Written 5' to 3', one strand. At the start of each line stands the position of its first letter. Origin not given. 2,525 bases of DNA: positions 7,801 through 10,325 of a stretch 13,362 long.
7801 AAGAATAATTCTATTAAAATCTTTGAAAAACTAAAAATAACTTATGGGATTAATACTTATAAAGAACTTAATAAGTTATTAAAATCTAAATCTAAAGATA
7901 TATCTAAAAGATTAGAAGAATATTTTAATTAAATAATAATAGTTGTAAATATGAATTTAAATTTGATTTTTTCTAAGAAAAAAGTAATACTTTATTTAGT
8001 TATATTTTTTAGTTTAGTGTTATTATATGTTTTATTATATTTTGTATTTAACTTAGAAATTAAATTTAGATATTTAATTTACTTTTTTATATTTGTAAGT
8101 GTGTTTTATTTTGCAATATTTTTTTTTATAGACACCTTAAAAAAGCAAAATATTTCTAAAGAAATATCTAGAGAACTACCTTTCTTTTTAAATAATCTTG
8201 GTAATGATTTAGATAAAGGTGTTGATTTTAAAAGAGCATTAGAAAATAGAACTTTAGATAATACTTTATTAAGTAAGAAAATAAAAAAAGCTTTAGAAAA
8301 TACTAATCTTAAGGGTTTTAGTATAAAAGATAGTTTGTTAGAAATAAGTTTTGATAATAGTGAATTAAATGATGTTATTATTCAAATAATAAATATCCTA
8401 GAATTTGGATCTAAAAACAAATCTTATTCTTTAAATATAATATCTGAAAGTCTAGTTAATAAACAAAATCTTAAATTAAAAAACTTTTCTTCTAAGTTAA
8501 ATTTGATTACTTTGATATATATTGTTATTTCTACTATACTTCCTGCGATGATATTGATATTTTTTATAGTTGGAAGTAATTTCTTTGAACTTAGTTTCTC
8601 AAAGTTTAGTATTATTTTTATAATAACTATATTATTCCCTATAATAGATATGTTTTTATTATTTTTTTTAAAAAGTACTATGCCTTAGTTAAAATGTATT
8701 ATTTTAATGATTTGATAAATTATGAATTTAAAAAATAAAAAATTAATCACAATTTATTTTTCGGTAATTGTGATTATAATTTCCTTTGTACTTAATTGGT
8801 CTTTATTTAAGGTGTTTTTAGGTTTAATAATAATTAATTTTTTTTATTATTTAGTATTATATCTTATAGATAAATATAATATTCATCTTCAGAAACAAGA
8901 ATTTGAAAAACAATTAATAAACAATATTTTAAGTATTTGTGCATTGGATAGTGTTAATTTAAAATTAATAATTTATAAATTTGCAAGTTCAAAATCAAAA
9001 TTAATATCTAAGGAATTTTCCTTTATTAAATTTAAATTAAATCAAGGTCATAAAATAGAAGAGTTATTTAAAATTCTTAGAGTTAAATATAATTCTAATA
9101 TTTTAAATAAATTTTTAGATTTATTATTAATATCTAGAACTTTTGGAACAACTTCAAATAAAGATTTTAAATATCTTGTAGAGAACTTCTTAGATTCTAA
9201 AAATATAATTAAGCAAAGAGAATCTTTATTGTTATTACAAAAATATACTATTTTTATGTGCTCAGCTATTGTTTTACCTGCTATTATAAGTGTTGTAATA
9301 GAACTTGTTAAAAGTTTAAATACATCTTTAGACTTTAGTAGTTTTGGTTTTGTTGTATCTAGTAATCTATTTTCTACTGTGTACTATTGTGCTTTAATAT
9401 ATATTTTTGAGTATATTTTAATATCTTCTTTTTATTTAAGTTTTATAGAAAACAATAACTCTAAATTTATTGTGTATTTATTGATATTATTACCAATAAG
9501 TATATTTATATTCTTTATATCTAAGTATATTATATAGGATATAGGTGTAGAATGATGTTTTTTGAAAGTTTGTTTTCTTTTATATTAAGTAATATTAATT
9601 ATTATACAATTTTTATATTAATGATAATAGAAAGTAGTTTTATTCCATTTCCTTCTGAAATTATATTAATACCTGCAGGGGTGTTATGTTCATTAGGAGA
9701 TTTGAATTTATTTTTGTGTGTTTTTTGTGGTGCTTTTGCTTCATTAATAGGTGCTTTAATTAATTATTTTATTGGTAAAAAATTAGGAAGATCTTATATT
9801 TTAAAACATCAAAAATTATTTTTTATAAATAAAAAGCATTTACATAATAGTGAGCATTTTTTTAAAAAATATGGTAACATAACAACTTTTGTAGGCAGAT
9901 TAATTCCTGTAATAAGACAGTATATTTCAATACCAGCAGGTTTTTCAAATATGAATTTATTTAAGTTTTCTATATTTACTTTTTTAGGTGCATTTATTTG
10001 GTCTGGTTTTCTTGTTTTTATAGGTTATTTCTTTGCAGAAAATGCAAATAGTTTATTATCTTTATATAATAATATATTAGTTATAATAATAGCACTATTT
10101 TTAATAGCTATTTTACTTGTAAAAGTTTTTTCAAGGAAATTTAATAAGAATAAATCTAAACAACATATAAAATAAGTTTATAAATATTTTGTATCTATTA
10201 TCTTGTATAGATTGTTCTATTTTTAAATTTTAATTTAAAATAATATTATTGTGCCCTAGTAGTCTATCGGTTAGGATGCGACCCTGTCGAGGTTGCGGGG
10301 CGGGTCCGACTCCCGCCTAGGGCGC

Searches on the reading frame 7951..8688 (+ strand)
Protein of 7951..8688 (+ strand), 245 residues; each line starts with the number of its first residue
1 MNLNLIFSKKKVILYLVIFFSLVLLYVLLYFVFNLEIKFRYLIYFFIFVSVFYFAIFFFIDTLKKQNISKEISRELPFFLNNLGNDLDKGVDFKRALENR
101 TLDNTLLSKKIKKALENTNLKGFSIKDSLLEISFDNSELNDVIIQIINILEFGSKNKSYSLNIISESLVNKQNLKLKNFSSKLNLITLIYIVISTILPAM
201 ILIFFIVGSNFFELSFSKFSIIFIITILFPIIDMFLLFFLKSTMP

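Call 4: search_protein_families(library=pfam, proteins=[window:7951-8688:+], max_evalue=0.01)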
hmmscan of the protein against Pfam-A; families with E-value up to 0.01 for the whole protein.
window:7951-8688:+ (245 aa): 1 family
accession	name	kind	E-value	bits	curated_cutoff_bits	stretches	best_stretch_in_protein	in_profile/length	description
PF00482.28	T2SSF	-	0.00032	21.1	25.2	1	79-203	1-123/125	Type II secretion system (T2SS), protein F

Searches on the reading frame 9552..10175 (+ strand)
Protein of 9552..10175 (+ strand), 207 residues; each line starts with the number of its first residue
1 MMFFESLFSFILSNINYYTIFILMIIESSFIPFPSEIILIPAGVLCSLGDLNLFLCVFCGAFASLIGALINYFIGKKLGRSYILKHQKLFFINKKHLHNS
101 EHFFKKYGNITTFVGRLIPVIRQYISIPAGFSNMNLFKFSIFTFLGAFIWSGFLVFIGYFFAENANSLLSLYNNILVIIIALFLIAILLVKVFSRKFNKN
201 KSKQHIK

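Call 4: search_protein_families(library=pfam, proteins=[window:9552-10175:+], max_evalue=0.01)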
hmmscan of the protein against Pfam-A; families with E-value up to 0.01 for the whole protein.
window:9552-10175:+ (207 aa): 1 family
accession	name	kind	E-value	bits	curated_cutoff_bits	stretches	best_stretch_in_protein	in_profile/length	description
PF09335.16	VTT_dom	-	2.3e-24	86.6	33.9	1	33-159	1-122/123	VTT domain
